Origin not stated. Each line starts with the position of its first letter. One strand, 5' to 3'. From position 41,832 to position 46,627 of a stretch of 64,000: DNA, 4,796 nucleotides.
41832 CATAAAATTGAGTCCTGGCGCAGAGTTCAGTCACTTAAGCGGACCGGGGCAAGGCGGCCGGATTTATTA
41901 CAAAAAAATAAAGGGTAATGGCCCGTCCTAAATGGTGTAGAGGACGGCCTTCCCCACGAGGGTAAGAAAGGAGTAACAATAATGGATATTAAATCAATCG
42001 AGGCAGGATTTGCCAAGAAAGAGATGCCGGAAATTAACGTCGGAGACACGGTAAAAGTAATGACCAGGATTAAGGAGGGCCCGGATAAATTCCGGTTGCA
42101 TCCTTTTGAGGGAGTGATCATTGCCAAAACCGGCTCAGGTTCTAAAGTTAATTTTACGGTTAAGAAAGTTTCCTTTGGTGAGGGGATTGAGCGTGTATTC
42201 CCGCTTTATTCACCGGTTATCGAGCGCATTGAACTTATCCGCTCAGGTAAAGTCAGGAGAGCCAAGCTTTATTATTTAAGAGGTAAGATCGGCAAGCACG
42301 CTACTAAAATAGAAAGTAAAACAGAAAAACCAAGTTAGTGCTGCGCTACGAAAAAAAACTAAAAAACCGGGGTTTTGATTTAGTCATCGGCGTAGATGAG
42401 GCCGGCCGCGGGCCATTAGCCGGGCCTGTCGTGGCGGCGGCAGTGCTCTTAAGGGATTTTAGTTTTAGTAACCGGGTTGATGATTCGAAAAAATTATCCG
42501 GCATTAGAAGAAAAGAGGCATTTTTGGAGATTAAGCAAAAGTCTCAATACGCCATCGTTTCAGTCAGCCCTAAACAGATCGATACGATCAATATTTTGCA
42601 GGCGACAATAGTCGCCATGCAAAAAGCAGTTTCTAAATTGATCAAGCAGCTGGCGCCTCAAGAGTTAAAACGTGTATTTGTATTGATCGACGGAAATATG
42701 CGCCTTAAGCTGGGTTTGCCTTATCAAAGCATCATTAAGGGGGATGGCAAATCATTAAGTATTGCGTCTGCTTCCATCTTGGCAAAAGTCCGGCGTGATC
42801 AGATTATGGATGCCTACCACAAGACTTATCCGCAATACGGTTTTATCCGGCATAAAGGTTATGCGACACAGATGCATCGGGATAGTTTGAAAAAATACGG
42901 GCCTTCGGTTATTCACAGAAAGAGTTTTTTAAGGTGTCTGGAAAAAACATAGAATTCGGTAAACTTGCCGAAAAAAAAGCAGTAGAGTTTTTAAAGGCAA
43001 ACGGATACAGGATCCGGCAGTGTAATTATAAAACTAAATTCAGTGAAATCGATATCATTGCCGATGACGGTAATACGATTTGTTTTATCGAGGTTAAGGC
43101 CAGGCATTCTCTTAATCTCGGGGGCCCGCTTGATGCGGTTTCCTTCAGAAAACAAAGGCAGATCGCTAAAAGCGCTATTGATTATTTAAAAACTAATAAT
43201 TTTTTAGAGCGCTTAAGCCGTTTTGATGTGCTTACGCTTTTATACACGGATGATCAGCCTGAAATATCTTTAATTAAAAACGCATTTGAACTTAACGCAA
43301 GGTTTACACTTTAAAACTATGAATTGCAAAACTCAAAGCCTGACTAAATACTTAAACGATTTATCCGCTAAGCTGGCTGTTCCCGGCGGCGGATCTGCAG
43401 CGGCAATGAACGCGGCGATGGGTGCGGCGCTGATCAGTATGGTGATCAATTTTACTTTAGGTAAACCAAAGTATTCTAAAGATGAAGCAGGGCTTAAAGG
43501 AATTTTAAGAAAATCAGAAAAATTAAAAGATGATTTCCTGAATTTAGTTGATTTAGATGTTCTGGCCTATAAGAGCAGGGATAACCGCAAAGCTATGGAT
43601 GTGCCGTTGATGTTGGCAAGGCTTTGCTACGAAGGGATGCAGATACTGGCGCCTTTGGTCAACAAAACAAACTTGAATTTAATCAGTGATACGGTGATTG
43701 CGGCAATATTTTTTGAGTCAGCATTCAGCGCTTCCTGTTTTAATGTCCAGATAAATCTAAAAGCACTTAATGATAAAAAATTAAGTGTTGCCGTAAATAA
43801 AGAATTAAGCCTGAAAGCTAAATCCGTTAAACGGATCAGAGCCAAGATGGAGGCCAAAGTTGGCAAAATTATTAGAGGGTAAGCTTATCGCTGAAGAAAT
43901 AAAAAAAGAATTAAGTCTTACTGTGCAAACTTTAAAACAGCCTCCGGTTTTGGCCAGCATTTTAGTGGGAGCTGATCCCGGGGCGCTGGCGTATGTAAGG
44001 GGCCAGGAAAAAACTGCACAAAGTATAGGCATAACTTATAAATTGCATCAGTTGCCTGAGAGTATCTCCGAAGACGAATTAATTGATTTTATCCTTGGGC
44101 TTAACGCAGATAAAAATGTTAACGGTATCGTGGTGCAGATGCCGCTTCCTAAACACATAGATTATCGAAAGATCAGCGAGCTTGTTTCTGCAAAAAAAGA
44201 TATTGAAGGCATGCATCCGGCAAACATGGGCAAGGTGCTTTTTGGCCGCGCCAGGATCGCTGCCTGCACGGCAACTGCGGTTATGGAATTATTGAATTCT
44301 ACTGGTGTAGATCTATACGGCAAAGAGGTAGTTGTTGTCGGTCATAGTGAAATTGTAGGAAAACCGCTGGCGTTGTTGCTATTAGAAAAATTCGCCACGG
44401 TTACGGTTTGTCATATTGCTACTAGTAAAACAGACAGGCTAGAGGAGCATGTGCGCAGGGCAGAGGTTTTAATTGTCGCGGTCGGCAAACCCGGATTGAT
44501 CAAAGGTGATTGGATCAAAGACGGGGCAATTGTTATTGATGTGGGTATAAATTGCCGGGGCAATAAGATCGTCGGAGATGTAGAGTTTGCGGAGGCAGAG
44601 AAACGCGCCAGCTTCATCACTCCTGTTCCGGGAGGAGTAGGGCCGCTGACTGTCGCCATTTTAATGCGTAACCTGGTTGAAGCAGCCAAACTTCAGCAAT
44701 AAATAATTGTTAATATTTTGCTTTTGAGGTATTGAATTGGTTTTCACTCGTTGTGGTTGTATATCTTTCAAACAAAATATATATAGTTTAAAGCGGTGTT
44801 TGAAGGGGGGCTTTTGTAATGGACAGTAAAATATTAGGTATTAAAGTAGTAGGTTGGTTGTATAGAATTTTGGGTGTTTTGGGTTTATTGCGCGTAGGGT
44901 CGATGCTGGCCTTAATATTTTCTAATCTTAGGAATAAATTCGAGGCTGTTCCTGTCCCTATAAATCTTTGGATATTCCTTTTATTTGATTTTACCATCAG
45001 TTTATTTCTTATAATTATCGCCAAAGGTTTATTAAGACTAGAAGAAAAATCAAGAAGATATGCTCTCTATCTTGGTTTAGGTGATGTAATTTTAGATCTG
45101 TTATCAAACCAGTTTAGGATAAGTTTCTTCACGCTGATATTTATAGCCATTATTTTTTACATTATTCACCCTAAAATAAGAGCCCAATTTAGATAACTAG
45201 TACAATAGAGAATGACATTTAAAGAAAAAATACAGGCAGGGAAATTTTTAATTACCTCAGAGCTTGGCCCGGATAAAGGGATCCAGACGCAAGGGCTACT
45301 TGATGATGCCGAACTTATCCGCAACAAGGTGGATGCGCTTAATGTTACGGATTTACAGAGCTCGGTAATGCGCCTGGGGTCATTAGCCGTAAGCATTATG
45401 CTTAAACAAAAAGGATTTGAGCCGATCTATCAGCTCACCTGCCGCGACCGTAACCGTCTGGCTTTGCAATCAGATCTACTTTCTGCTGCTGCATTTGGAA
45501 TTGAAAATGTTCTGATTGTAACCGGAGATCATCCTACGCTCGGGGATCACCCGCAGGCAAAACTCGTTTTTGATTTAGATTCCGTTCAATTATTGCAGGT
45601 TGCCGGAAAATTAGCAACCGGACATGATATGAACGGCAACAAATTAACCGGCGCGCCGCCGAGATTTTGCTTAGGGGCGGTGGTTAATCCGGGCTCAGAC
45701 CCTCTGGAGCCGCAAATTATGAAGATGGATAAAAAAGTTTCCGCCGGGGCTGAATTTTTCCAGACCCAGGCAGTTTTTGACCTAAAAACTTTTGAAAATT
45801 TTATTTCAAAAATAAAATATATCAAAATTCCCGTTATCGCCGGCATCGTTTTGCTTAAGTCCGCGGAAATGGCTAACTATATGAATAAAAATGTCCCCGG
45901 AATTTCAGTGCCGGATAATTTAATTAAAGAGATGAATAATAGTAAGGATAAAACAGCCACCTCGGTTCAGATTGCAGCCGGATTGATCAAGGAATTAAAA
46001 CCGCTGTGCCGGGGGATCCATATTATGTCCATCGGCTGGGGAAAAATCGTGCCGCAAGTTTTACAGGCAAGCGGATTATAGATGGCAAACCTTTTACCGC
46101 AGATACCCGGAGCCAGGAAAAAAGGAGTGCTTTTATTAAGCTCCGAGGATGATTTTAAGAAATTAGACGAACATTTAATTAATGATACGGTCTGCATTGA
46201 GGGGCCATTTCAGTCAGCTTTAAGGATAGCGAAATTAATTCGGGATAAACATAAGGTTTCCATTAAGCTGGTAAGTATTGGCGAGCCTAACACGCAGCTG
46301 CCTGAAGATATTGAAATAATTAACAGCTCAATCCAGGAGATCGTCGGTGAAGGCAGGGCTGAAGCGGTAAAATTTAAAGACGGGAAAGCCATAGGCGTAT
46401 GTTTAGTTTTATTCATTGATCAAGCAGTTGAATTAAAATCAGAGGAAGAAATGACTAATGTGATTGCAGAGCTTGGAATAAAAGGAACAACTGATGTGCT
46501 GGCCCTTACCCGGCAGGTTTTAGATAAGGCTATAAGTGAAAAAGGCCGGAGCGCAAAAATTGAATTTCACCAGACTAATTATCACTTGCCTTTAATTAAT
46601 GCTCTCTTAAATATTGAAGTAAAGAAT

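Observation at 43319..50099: Wood-Ljungdahl methyl-branch and acsB cluster terminated by an IS element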

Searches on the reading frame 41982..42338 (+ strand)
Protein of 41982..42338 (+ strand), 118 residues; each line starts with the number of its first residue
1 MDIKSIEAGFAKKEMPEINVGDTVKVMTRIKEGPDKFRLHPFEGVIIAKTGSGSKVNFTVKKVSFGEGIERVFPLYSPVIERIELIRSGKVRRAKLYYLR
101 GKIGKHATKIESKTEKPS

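Call 82: search_protein_families(library=pfam, proteins=[window:41982-42338:+], max_evalue=0.00001)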
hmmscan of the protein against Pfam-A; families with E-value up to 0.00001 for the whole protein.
window:41982-42338:+ (118 aa): 1 family
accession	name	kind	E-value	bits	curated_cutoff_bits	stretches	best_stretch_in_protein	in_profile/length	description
PF01245.26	Ribosomal_L19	-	3.1e-39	133.8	22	1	3-110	3-108/111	Ribosomal protein L19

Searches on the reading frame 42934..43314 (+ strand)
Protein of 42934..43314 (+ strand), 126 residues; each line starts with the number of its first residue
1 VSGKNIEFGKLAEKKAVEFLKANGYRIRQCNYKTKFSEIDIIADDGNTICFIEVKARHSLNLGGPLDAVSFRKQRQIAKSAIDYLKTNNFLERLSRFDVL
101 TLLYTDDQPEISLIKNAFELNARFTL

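Call 3: search_protein_families(library=pfam, proteins=[window:42934-43314:+])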
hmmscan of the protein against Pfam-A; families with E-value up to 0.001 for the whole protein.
window:42934-43314:+ (126 aa): 2 families
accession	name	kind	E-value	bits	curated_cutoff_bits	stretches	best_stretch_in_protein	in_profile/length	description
PF02021.23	UPF0102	-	2.8e-24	85.7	23.6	1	12-101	1-79/80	Uncharacterised protein family UPF0102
PF08378.17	NERD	-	0.00024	22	22.1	1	9-74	2-72/111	Nuclease-related domain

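Call 4: search_protein_families(library=ncbifam, proteins=[window:42934-43314:+])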
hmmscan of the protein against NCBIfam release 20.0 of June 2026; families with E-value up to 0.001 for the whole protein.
window:42934-43314:+ (126 aa): 23 families
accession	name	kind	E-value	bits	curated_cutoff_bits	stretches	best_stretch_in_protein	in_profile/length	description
NF011268.0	PRK14675.1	equivalog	1.4e-31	109.1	180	1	4-120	8-125/127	hypothetical protein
NF009154.0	PRK12497.3-3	equivalog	2e-25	89.2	109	1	3-117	7-122/123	YraN family protein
NF009150.0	PRK12497.1-3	equivalog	2.5e-24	85.6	81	1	6-119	6-118/118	YraN family protein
NF011273.0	PRK14680.1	equivalog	1.2e-22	80.3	199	1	4-122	4-122/134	hypothetical protein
NF011274.0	PRK14681.1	equivalog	4.4e-22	78.6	207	1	7-118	44-158/158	hypothetical protein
NF011280.0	PRK14688.1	equivalog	9e-22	77.4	230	1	1-118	1-118/121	hypothetical protein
NF009151.0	PRK12497.1-5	equivalog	2.3e-20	73.2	124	1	6-103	14-110/126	YraN family protein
TIGR00252.1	TIGR00252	hypoth_equivalog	1.4e-19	70.3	69.05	1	5-119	6-120/123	YraN family protein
NF011270.0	PRK14677.1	equivalog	1.2e-18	67.5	124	1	10-100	5-92/108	hypothetical protein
NF011267.0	PRK14674.1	equivalog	6.7e-17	61.8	232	1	7-103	6-103/133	hypothetical protein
NF009152.0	PRK12497.2-4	equivalog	1.5e-16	60.5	111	1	4-91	6-91/114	YraN family protein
NF011275.0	PRK14682.1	equivalog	3.4e-16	59.6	203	1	4-120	2-116/117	hypothetical protein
NF011277.0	PRK14684.1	equivalog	2.1e-15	56.8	199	1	8-120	8-118/120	hypothetical protein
NF009153.0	PRK12497.3-1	equivalog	7.3e-15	55.2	171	1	5-113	9-120/125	YraN family protein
NF011271.0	PRK14678.1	equivalog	1.8e-12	47.3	172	1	1-102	1-100/120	hypothetical protein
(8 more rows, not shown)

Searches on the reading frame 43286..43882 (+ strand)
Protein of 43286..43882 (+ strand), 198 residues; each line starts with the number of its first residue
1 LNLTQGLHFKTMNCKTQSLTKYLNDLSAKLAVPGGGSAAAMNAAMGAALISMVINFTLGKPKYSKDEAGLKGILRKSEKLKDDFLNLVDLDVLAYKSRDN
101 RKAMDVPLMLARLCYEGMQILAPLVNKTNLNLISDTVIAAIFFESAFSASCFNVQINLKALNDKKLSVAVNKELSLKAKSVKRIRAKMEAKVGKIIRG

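Call 3: search_protein_families(library=pfam, proteins=[window:43286-43882:+])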
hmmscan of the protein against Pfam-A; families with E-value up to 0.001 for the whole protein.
window:43286-43882:+ (198 aa): 1 family
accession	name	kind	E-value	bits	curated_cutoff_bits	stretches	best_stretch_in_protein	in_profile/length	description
PF04961.17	FTCD_C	-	1e-39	136.6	24.5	2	19-96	2-79/182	Formiminotransferase-cyclodeaminase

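Call 4: search_protein_families(library=ncbifam, proteins=[window:43286-43882:+])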
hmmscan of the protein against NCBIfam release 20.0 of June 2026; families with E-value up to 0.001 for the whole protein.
window:43286-43882:+ (198 aa): 1 family
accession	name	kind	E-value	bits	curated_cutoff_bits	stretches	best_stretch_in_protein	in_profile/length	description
NF045657.1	MthfCyhylaseFchA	equivalog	4.7e-37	127.5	275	2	15-96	3-84/207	methenyltetrahydrofolate cyclohydrolase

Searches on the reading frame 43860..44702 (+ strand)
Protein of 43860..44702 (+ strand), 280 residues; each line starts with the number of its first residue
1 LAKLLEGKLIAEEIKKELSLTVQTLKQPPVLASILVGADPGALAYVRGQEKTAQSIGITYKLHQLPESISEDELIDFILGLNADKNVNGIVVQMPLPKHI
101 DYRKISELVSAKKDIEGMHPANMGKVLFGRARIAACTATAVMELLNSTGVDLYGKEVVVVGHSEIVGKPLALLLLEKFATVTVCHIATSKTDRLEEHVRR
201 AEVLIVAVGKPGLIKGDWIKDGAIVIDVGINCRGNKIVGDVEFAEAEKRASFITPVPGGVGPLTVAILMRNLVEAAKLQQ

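Call 3: search_protein_families(library=pfam, proteins=[window:43860-44702:+])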
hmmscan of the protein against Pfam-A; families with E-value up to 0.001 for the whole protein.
window:43860-44702:+ (280 aa): 2 families
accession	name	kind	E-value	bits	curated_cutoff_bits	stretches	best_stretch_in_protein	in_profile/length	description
PF02882.25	THF_DHG_CYH_C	-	3.2e-63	212.3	27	1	119-279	1-159/160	Tetrahydrofolate dehydrogenase/cyclohydrolase, NAD(P)-binding domain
PF00763.28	THF_DHG_CYH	-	1.4e-33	116.1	32.8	1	5-116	1-115/115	Tetrahydrofolate dehydrogenase/cyclohydrolase, catalytic domain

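Call 4: search_protein_families(library=ncbifam, proteins=[window:43860-44702:+])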
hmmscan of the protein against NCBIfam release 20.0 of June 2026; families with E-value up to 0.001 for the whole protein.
window:43860-44702:+ (280 aa): 30 families (the best 25 are shown)
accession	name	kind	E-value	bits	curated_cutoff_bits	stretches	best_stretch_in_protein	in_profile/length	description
NF008058.0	PRK10792.1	equivalog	3.4e-95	318.3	355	1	2-277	3-280/285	bifunctional methylenetetrahydrofolate dehydrogenase/methenyltetrahydrofolate cyclohydrolase FolD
NF010787.0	PRK14191.1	equivalog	2.4e-91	305.8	423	1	3-280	2-281/285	bifunctional methylenetetrahydrofolate dehydrogenase/methenyltetrahydrofolate cyclohydrolase FolD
NF010780.0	PRK14183.1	equivalog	1.2e-90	303.6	480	1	3-278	2-279/283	bifunctional 5,10-methylene-tetrahydrofolate dehydrogenase/ 5,10-methylene-tetrahydrofolate cyclohydrolase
NF010770.0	PRK14173.1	equivalog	1e-89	300.6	411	1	2-279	3-281/287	bifunctional 5,10-methylene-tetrahydrofolate dehydrogenase/ 5,10-methylene-tetrahydrofolate cyclohydrolase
NF010773.0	PRK14176.1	equivalog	1.6e-86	290.3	437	1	3-278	9-285/287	bifunctional 5,10-methylene-tetrahydrofolate dehydrogenase/ 5,10-methylene-tetrahydrofolate cyclohydrolase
NF010785.0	PRK14188.1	subfamily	6.4e-86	288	396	1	1-278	2-288/297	bifunctional methylenetetrahydrofolate dehydrogenase/methenyltetrahydrofolate cyclohydrolase FolD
NF010786.0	PRK14189.1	subfamily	7.2e-86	287.8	421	1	2-277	3-279/285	bifunctional methylenetetrahydrofolate dehydrogenase/methenyltetrahydrofolate cyclohydrolase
NF010769.0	PRK14172.1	equivalog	2.1e-85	286.3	392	1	1-275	1-276/278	bifunctional 5,10-methylene-tetrahydrofolate dehydrogenase/ 5,10-methylene-tetrahydrofolate cyclohydrolase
NF010776.0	PRK14179.1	equivalog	2.6e-85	286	445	1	1-277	1-279/284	bifunctional methylenetetrahydrofolate dehydrogenase/methenyltetrahydrofolate cyclohydrolase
NF010783.0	PRK14186.1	equivalog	1.1e-83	280.8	333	1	1-275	1-281/297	bifunctional methylenetetrahydrofolate dehydrogenase/methenyltetrahydrofolate cyclohydrolase FolD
NF010781.0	PRK14184.1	equivalog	1.4e-82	277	438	1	3-277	2-281/286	bifunctional 5,10-methylene-tetrahydrofolate dehydrogenase/ 5,10-methylene-tetrahydrofolate cyclohydrolase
NF010784.0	PRK14187.1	equivalog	1e-81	274.3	486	1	2-279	3-287/300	bifunctional methylenetetrahydrofolate dehydrogenase/methenyltetrahydrofolate cyclohydrolase FolD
NF010779.0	PRK14182.1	equivalog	2.8e-80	269.5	537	1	3-277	2-278/282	bifunctional 5,10-methylene-tetrahydrofolate dehydrogenase/ 5,10-methylene-tetrahydrofolate cyclohydrolase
NF010764.0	PRK14167.1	subfamily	4.7e-79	265.7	477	1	1-279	1-289/297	bifunctional 5,10-methylene-tetrahydrofolate dehydrogenase/ 5,10-methylene-tetrahydrofolate cyclohydrolase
NF010789.1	PRK14193.1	equivalog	2.7e-78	263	401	1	1-277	1-279/281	bifunctional methylenetetrahydrofolate dehydrogenase/methenyltetrahydrofolate cyclohydrolase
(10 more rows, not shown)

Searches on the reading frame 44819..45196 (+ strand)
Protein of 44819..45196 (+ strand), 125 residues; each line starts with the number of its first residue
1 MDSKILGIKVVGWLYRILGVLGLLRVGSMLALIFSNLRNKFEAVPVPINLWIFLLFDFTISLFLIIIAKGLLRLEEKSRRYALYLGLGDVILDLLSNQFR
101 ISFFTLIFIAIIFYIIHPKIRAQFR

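Call 3: search_protein_families(library=pfam, proteins=[window:44819-45196:+])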
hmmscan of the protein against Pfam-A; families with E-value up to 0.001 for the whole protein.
window:44819-45196:+ (125 aa): 0 families

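Call 4: search_protein_families(library=ncbifam, proteins=[window:44819-45196:+])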
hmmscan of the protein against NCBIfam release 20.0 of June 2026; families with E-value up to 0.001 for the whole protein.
window:44819-45196:+ (125 aa): 0 families

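Call 80: search_protein_families(library=pfam, proteins=[window:44819-45196:+], max_evalue=0.01)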
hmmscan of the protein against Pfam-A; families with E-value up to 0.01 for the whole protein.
window:44819-45196:+ (125 aa): 0 families

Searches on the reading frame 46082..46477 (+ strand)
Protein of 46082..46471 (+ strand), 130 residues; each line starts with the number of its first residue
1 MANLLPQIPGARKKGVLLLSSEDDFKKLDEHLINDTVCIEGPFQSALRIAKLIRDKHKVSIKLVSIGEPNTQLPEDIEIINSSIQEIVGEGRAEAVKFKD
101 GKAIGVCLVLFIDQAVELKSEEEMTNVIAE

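Call 53: search_protein_families(library=pfam, proteins=[window:46082-46471:+], max_evalue=1)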
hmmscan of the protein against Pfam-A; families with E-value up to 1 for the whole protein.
window:46082-46471:+ (130 aa): 1 family
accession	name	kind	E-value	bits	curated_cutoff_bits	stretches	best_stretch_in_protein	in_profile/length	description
PF17905.7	KH_GLD-3_4th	-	0.18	12.4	23.3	1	46-83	22-60/80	GLD-3 4th KH domain (aka KH5)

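Call 65: predict_structure(alignment_id=A4)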
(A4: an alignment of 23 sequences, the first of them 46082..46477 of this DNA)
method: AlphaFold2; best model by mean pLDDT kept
length: 132 residues; sequences in the alignment: 23
mean_pLDDT: 74.3   pTM: 0.70
mean pLDDT of the five models: 74.3, 73.5, 72.6, 66.7, 58.2
residues with pLDDT >= 90: 1; 70-90: 91; 50-70: 33; < 50: 7
segments of 3 or more residues with pLDDT < 50: 130-132
pLDDT, mean of each block of 10 residues (from residue 1): 65 76 70 80 82 80 77 80 83 77 85 67 50 42
secondary structure, 60 per line:
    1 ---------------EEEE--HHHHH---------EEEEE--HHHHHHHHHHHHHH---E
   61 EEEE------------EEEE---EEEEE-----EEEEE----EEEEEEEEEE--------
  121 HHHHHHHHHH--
elements in order: E16-19 H22-26 E36-40 H43-56 E60-64 E77-80 E84-88 E94-98 E103-112 H121-130

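Call 68: fold_search(model_id=the predicted structure, library=pdb)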
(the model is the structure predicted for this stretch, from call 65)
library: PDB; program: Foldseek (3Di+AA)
matches with E <= 10: 1085; with E <= 0.001: 112
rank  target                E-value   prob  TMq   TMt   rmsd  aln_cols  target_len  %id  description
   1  9a1k_O                3.0e-05  1.00  0.58  0.20   8.6       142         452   15  Integrative structure of the COX-AIFM1 complex (released 2021-09-17)
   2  2cdu_B                3.8e-05  1.00  0.63  0.20   4.0       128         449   16  The Crystal Structure of Water-forming NAD(P)H Oxidase from Lactobacillus sanfranciscensis (released 2006-07-17)
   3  3gd3_D                5.7e-05  1.00  0.59  0.20   8.4       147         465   16  Crystal structure of a naturally folded murine apoptosis inducing factor (released 2009-05-19)
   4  9a1k_P                7.4e-05  1.00  0.58  0.17   8.6       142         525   15  Integrative structure of the COX-AIFM1 complex (released 2021-09-17)
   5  8d3i_B                8.4e-05  1.00  0.58  0.21   8.6       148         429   16  Crystal structure of human Apoptosis-Inducing Factor (AIF) W196A mutant complexed with quinolin-4-amine (released 2023-11-08)
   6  8d3j_A                8.9e-05  1.00  0.58  0.21   8.6       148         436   17  Crystal structure of human Apoptosis-Inducing Factor (AIF) complexed with 6-fluoro-2-methylquinolin-4-amine (released 2023-11-08)
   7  8qns_J                9.5e-05  1.00  0.61  0.21   8.1       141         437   16  Crystal structure of murine AIF bound to N-terminal domain of CHCHD4 (released 2024-05-08)
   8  3gd3_B                9.5e-05  1.00  0.58  0.19   8.5       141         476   17  Crystal structure of a naturally folded murine apoptosis inducing factor (released 2009-05-19)
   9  3gd4_B                1.1e-04  1.00  0.58  0.20   8.3       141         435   17  Crystal structure of the reduced, NAD-bound form of murine apoptosis inducing factor (released 2009-05-19)
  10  9gqz_B                1.1e-04  1.00  0.58  0.21   8.6       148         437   16  Interaction with AK2A links AIFM1 to cellular energy metabolism. The cryo-EM structure of dimeric AIFM1 engaged to MIA (released 2025-07-09)
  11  2wba_A                1.2e-04  1.00  0.58  0.18   4.7       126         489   16  Properties of Trypanothione Reductase From T. brucei (released 2009-11-24)
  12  2cdu_A                1.2e-04  1.00  0.64  0.21   4.0       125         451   17  The Crystal Structure of Water-forming NAD(P)H Oxidase from Lactobacillus sanfranciscensis (released 2006-07-17)
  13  1gxf_A                1.2e-04  1.00  0.59  0.18   7.9       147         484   14  CRYSTAL STRUCTURE OF TRYPANOSOMA CRUZI TRYPANOTHIONE REDUCTASE IN COMPLEX WITH THE INHIBITOR QUINACRINE MUSTARD (released 2004-05-06)
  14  9gr0_C                1.2e-04  1.00  0.58  0.20   8.8       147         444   14  Interaction with AK2A links AIFM1 to cellular energy metabolism. The cryo-EM structure of dimeric AIFM1 bound by AK2A. (released 2025-07-09)
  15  8d3j_B                1.3e-04  1.00  0.58  0.21   5.3       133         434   16  Crystal structure of human Apoptosis-Inducing Factor (AIF) complexed with 6-fluoro-2-methylquinolin-4-amine (released 2023-11-08)
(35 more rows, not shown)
